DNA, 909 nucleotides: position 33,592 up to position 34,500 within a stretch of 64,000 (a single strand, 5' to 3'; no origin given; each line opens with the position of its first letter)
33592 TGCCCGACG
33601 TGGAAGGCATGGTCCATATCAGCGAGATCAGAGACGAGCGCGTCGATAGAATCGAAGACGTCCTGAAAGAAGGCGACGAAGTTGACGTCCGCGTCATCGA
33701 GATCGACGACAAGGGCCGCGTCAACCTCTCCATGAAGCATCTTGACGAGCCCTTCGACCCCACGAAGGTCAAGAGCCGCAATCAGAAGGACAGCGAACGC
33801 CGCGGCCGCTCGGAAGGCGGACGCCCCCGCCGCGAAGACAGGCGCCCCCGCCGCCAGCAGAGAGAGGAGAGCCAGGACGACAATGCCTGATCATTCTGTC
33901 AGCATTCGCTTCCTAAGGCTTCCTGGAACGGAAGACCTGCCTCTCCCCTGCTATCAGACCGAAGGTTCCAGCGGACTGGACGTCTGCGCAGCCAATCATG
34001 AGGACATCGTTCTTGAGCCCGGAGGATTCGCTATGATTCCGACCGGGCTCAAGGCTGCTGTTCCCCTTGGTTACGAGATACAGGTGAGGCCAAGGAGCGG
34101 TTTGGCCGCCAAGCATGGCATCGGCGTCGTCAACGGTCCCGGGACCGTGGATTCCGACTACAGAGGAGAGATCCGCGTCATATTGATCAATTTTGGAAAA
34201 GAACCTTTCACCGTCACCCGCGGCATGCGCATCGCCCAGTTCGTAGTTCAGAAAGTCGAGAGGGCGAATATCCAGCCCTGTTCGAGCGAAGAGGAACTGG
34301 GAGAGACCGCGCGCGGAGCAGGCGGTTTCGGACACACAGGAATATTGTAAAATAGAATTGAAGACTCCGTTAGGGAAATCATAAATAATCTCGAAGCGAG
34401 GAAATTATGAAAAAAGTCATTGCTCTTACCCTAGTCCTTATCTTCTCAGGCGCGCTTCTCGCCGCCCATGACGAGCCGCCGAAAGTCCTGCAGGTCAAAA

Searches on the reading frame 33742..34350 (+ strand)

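Call 51: search_protein_families(library=pfam, proteins=[window:33742-34350:+], max_evalue=0.01)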
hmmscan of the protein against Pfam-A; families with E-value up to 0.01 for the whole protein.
window:33742-34350:+ (202 aa): 2 families
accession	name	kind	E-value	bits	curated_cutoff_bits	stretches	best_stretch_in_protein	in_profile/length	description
PF00692.24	dUTPase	-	1.1e-29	103.2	22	1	66-200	3-129/129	dUTPase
PF22769.1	DCD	-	9.3e-10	39.2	27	1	85-171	67-152/153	dCTP deaminase-like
